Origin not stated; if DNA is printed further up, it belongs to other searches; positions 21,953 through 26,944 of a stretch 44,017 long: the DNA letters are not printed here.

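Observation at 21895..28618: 6.6-kb two-gene T9SS-cargo islet between tsf and pyrH, bracketed by perfect 83-bp direct repeats of the tsf 3' end and terminator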

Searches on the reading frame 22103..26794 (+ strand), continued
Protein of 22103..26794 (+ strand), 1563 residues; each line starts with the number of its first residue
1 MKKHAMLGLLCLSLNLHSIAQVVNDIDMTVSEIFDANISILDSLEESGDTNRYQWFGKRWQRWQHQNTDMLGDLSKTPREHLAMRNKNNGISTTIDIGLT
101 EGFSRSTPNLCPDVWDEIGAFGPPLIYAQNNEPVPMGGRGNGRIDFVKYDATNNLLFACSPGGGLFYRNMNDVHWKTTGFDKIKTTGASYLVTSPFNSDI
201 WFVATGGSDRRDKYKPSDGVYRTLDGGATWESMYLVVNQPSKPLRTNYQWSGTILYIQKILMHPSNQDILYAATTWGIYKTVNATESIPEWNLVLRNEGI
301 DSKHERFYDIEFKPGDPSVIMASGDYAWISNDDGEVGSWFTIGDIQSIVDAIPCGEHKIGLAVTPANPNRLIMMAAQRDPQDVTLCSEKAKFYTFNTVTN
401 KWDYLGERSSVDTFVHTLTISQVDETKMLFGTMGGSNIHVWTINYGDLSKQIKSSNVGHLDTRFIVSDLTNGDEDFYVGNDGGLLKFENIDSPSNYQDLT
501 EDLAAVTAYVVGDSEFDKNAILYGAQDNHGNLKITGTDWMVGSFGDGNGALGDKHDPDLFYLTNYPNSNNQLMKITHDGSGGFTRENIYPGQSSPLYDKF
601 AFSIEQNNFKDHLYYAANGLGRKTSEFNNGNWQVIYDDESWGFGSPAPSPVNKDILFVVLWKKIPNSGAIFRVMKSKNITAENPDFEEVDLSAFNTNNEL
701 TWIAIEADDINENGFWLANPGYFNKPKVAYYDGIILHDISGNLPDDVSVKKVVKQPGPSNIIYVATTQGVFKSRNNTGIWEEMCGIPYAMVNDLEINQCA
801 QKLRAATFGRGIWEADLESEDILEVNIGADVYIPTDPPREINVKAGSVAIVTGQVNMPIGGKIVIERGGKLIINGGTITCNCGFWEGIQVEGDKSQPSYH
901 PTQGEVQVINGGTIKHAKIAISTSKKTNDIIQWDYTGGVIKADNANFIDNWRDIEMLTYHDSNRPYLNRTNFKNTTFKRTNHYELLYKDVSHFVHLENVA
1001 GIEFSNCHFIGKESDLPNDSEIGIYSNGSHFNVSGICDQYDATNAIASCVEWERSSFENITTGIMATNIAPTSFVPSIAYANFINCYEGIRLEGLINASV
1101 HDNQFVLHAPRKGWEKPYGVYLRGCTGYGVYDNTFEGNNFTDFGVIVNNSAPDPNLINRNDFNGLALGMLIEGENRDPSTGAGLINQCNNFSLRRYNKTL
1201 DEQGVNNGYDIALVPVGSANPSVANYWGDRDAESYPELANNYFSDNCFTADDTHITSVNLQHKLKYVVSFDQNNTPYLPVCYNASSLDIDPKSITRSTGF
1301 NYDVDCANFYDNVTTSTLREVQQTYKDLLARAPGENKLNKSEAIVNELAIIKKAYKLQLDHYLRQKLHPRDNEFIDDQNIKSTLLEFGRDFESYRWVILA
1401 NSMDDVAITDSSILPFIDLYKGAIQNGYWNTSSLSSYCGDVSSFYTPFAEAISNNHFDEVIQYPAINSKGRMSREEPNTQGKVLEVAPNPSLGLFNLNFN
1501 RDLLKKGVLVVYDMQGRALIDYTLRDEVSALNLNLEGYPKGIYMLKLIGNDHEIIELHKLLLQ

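Call 23: find_homologous_proteins(query=window:22103-26794:+)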
Query window:22103-26794:+ (1563 aa): 340 proteins with E <= 0.001 among 8000 candidates; the best 120 are listed.
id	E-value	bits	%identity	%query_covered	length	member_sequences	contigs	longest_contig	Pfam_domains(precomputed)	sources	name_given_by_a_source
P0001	0.0e+0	3681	100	100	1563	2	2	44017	PF18962.8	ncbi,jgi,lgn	ncbi:MAG: hypothetical protein ACI8ZO_000023 [Flavobacteriales bacterium]|jgi:hypothetical protein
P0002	1.9e-53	199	29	38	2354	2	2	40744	PF18962.8,PF15902.13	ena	-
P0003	3.5e-41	159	28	28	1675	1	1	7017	PF18962.8,PF14870.13,PF15902.13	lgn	-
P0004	5.4e-37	145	28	44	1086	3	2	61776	PF00801.27,PF18962.8,PF15902.13,PF18911.7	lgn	-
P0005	1.3e-36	143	28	46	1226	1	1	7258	PF18962.8,PF25852.1,PF14870.13,PF13860.13,PF01483.28,PF15902.13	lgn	-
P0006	6.5e-35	138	29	44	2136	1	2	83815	PF19408.6,PF13895.13,PF00801.27,PF18962.8,PF07354.19,PF19081.7,PF15902.13,PF18911.7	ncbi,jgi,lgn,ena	jgi:PKD repeat protein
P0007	2.4e-34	136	27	43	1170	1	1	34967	PF18962.8,PF15902.13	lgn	-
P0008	6.0e-34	135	29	43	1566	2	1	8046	PF13895.13,PF00801.27,PF18962.8,PF14870.13,PF19081.7,PF15902.13,PF18911.7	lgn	-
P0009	1.1e-33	134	27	44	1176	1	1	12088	PF00801.27,PF18962.8,PF14870.13,PF19081.7,PF15902.13,PF18911.7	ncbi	-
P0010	2.7e-33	132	28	44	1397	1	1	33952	PF00801.27,PF18962.8,PF14870.13,PF15902.13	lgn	-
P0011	3.1e-33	132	30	29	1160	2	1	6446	PF00801.27,PF18962.8,PF19081.7,PF15902.13,PF18911.7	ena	-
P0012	7.7e-33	131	27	44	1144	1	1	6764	PF00801.27,PF18962.8,PF15902.13,PF18911.7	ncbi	-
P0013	1.3e-32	130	27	44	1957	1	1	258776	PF00801.27,PF20773.6,PF00629.31,PF18962.8,PF19081.7,PF15902.13,PF18911.7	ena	-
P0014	2.5e-32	129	26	44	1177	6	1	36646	PF00801.27,PF18962.8,PF14870.13,PF19081.7,PF15902.13,PF18911.7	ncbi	-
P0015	2.7e-32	129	28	44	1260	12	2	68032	PF19406.6,PF00801.27,PF18962.8,PF19081.7,PF15902.13,PF18911.7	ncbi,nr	ncbi:Xyloglucanase Xgh74A [Flavobacteriales bacterium]|nr:Xyloglucanase Xgh74A [Flavobacteriales bac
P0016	5.8e-32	128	27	44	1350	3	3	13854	PF19406.6,PF00801.27,PF18962.8,PF15902.13,PF18911.7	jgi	-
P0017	6.0e-32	128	27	43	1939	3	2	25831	PF00801.27,PF18962.8,PF19081.7,PF15902.13,PF18911.7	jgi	jgi:PKD repeat protein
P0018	6.7e-32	128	25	44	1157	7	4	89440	PF00801.27,PF18962.8,PF14870.13,PF19081.7,PF15902.13,PF18911.7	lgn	-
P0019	7.9e-32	128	26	44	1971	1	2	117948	PF00801.27,PF18962.8,PF23197.2,PF19081.7,PF18911.7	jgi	jgi:PKD repeat protein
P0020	8.1e-32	128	28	43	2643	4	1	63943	PF19408.6,PF13895.13,PF22352.3,PF00801.27,PF18962.8,PF07354.19,PF19081.7,PF15902.13,PF18911.7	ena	-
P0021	8.4e-32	128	28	43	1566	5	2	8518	PF00801.27,PF18962.8,PF14870.13,PF19081.7,PF15902.13,PF18911.7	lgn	-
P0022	8.8e-32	127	26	44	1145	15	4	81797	PF00801.27,PF18962.8,PF19081.7,PF15902.13,PF18911.7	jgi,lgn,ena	jgi:PKD repeat protein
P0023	2.0e-31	126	28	44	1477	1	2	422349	PF19408.6,PF18962.8,PF14870.13,PF15902.13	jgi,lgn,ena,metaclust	metaclust:\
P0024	2.9e-31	126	25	45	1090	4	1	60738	PF18962.8,PF15902.13,PF18911.7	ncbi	-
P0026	4.5e-31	125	25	53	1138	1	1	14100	PF00431.27,PF00801.27,PF18962.8,PF15902.13,PF18911.7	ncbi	-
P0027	4.8e-31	125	27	43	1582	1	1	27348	PF00801.27,PF18962.8,PF15902.13,PF18911.7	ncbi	-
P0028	5.1e-31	125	26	52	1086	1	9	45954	PF00801.27,PF18962.8,PF15902.13,PF18911.7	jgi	jgi:PKD repeat protein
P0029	7.2e-31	124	28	27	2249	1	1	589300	PF13895.13,PF00801.27,PF13927.13,PF18962.8,PF07354.19,PF19081.7,PF15902.13,PF18911.7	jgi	jgi:PKD repeat protein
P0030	2.1e-30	123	25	44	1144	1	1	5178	PF00431.27,PF00801.27,PF18962.8,PF14870.13,PF15902.13,PF18911.7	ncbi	ncbi:MAG: PKD domain-containing protein, partial [Bacteroidota bacterium]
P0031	2.4e-30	123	26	55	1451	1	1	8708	PF00801.27,PF18962.8,PF19081.7,PF18911.7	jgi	-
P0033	3.1e-30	122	27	43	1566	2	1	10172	PF00801.27,PF13927.13,PF18962.8,PF14870.13,PF19081.7,PF15902.13,PF18911.7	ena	-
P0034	5.8e-30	121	27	49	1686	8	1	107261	PF00801.27,PF18981.7,PF18962.8,PF19081.7,PF15902.13,PF18911.7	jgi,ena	-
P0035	8.8e-30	121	27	43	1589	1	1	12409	PF00801.27,PF18962.8,PF06832.19,PF19081.7,PF15902.13,PF18911.7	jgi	-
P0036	1.1e-29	121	26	44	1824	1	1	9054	PF00801.27,PF18962.8,PF23197.2,PF19081.7,PF18911.7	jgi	jgi:PKD repeat protein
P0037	1.6e-29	120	27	44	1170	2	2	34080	PF18962.8,PF25852.1,PF14870.13,PF15902.13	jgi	-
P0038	2.0e-29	120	27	44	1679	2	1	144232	PF13895.13,PF00801.27,PF18962.8,PF14870.13,PF15902.13,PF18911.7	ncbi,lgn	-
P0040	3.1e-29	119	27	44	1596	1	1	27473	PF24793.2,PF13895.13,PF00801.27,PF18962.8,PF14870.13,PF15902.13,PF18911.7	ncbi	-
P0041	3.4e-29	119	27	44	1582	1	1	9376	PF00801.27,PF18962.8,PF19081.7,PF15902.13,PF18911.7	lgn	-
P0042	4.0e-29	119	27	44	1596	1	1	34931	PF24793.2,PF13895.13,PF00801.27,PF18962.8,PF14870.13,PF15902.13,PF18911.7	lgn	-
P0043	4.6e-29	118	30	25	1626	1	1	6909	PF20009.5,PF18962.8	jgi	jgi:hypothetical protein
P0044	5.2e-29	118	26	45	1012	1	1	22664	PF18962.8,PF15902.13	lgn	-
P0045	5.4e-29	118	26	47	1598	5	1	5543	PF00801.27,PF18962.8,PF14870.13,PF15902.13,PF18911.7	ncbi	-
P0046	6.4e-29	118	27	51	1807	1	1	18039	PF13573.13,PF18962.8,PF14870.13,PF15902.13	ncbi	-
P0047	9.5e-29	117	27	45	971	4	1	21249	PF18962.8,PF25852.1,PF15902.13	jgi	jgi:photosystem II stability/assembly factor-like uncharacterized protein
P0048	9.8e-29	117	26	45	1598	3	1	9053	PF00801.27,PF18962.8,PF14870.13,PF15902.13,PF18911.7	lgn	-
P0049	1.4e-28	117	26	48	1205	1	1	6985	PF17957.8,PF18962.8,PF14870.13,PF15902.13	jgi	jgi:hypothetical protein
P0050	1.5e-28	117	29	27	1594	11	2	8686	PF13895.13,PF00801.27,PF18962.8,PF14870.13,PF19081.7,PF15902.13,PF18911.7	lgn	-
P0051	2.0e-28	116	28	45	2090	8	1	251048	PF00801.27,PF25942.1,PF18962.8,PF19076.7,PF19081.7,PF15902.13,PF18911.7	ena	-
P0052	2.1e-28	116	34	12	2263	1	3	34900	PF00801.27,PF18962.8,PF07354.19,PF19081.7,PF15902.13,PF18911.7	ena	-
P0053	2.2e-28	116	28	45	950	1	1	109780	PF18962.8,PF15902.13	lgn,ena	-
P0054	2.7e-28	116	28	43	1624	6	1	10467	PF00801.27,PF18962.8,PF19081.7,PF18911.7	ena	-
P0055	2.8e-28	116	28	44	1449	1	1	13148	PF00801.27,PF18962.8,PF19081.7,PF15902.13,PF18911.7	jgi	-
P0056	2.8e-28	116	26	49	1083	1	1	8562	PF00801.27,PF18962.8,PF15902.13,PF18911.7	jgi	jgi:PKD repeat protein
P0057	2.9e-28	116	27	45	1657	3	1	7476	PF00801.27,PF18981.7,PF18962.8,PF19081.7,PF15902.13,PF18911.7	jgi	jgi:PKD repeat protein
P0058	3.0e-28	116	26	45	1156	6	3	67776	PF18962.8,PF15902.13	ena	-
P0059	3.2e-28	116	27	44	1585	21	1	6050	PF13895.13,PF00801.27,PF13927.13,PF18962.8,PF15902.13,PF18911.7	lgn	-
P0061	4.1e-28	115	34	12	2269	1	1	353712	PF00801.27,PF18962.8,PF19081.7,PF15902.13,PF18911.7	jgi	jgi:PKD repeat protein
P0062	4.4e-28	115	27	44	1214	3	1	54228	PF17957.8,PF18962.8,PF25852.1,PF15902.13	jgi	jgi:hypothetical protein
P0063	6.1e-28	115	27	44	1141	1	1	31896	PF00801.27,PF18962.8,PF19081.7,PF15902.13,PF18911.7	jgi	jgi:PKD repeat protein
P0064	1.2e-27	114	27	45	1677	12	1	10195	PF00801.27,PF18962.8,PF14870.13,PF15902.13,PF18911.7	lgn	-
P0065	2.0e-27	113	26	44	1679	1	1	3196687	PF00801.27,PF13927.13,PF18962.8,PF14870.13,PF15902.13,PF18911.7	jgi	jgi:PKD repeat protein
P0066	2.1e-27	113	27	46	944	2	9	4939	PF18962.8,PF15902.13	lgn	-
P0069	5.9e-27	111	26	44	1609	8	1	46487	PF00801.27,PF18962.8,PF06832.19,PF19081.7,PF15902.13,PF18911.7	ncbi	-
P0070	5.9e-27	111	25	52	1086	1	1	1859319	PF00801.27,PF18962.8,PF15902.13,PF18911.7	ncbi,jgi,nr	ncbi:MAG: hypothetical protein K0Q95_479 [Bacteroidota bacterium]|jgi:PKD repeat protein|nr:hypothet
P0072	7.1e-27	111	27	45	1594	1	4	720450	PF13895.13,PF00801.27,PF18962.8,PF14870.13,PF19081.7,PF15902.13,PF18911.7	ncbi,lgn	-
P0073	8.4e-27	111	26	27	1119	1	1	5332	PF18962.8,PF15902.13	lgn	-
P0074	1.1e-26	111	26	44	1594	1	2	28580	PF13895.13,PF00801.27,PF18962.8,PF14870.13,PF19081.7,PF15902.13,PF18911.7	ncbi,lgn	-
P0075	1.2e-26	110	26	49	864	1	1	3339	PF18962.8,PF02012.27,PF15902.13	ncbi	-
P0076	2.2e-26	110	27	44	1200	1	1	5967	PF17957.8,PF18962.8,PF15902.13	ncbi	-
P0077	3.0e-26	109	26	44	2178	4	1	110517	PF00801.27,PF18981.7,PF00568.30,PF18962.8,PF23197.2,PF19081.7,PF18911.7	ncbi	-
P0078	4.1e-26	109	28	43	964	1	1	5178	PF18962.8,PF14870.13,PF15902.13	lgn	-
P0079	5.9e-26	108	26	43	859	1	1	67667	PF18962.8,PF25852.1,PF14870.13,PF15902.13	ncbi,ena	-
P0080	6.3e-26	108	26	44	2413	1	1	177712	PF00801.27,PF18962.8,PF19081.7,PF18911.7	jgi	jgi:PKD repeat protein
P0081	9.2e-26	108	27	44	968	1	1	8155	PF18962.8,PF15902.13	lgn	-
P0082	1.0e-25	107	26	44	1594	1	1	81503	PF00801.27,PF18962.8,PF14870.13,PF19081.7,PF15902.13,PF18911.7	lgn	-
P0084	1.6e-25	107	25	43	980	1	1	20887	PF18962.8,PF15902.13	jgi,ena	-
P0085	1.7e-25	107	26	43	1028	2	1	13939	PF00801.27,PF18962.8,PF25852.1,PF14870.13,PF15902.13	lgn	-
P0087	2.1e-25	106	26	47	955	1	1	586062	PF18962.8,PF15902.13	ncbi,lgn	ncbi:MAG: T9SS type A sorting domain-containing protein [Bacteroidota bacterium]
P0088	3.1e-25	106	26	45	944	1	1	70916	PF18962.8,PF15902.13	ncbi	ncbi:T9SS type A sorting domain-containing protein [Ferruginibacter sp.]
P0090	7.9e-25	104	26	43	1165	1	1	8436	PF18962.8,PF15902.13,PF18911.7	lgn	-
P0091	8.4e-25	104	25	44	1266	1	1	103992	PF18962.8,PF15902.13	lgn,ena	-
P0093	1.5e-24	104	26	45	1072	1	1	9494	PF00801.27,PF18962.8,PF15902.13,PF18911.7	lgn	-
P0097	2.9e-24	103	26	46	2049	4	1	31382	PF00801.27,PF18962.8,PF19081.7,PF18911.7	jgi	jgi:PKD repeat protein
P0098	2.9e-24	103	26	46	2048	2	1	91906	PF00801.27,PF18962.8,PF19081.7,PF18911.7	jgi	jgi:PKD repeat protein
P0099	3.1e-24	102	25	43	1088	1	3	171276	PF00801.27,PF18962.8,PF15902.13,PF18911.7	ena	-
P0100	4.7e-24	102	27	43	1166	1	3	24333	PF18962.8,PF15902.13,PF18911.7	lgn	-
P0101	6.9e-24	101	26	44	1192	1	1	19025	PF15780.12,PF18962.8,PF14339.13,PF15902.13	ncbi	-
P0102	1.0e-23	101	26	45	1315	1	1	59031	PF00801.27,PF20009.5,PF18962.8,PF00041.28,PF15902.13,PF18911.7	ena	-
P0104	1.7e-23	100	26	45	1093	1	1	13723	PF00801.27,PF18962.8,PF15902.13,PF18911.7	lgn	-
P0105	1.8e-23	100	27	43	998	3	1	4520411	PF00801.27,PF18962.8,PF15902.13,PF18911.7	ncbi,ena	ncbi:VPS10 domain-containing protein [Ekhidna sp.]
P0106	1.8e-23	100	26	44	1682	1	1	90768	PF00801.27,PF18962.8,PF15902.13,PF18911.7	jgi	-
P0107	2.0e-23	100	25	53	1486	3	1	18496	PF00801.27,PF18962.8,PF19081.7,PF15902.13,PF18911.7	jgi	jgi:PKD repeat protein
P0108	2.1e-23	100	24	44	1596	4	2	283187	PF13895.13,PF00801.27,PF18962.8,PF19081.7,PF15902.13,PF18911.7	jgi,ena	jgi:photosystem II stability/assembly factor-like uncharacterized protein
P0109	2.2e-23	100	27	44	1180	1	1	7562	PF18962.8,PF14870.13,PF15902.13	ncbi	ncbi:hypothetical protein ES705_17441 [subsurface metagenome]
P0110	2.3e-23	100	27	27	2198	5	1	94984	PF00801.27,PF18962.8,PF23197.2,PF19081.7,PF15902.13,PF18911.7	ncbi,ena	-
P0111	5.4e-23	98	25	45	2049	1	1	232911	PF00801.27,PF18962.8,PF21471.4,PF19081.7,PF15902.13,PF18911.7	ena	-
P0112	6.4e-23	98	36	12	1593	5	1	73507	PF13895.13,PF00801.27,PF13927.13,PF18962.8,PF14870.13,PF19081.7,PF15902.13,PF18911.7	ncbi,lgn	-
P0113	7.3e-23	98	24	43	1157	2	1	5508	PF00801.27,PF18962.8,PF14870.13,PF19081.7,PF15902.13,PF18911.7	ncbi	-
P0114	7.9e-23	98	27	45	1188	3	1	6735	PF02494.23,PF18962.8,PF15902.13,PF19077.7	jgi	jgi:hypothetical protein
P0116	1.5e-22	97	25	43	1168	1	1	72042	PF00801.27,PF18962.8,PF19081.7,PF15902.13,PF18911.7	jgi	jgi:PKD repeat protein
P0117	1.7e-22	97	24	52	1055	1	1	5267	PF00801.27,PF20009.5,PF18962.8,PF15902.13,PF18911.7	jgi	jgi:PKD repeat protein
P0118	2.0e-22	96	25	44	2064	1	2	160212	PF13927.13,PF18962.8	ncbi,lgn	-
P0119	2.1e-22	96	29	26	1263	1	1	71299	PF18962.8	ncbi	-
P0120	2.1e-22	96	26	46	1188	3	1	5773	PF02494.23,PF18962.8,PF15902.13,PF19077.7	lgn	-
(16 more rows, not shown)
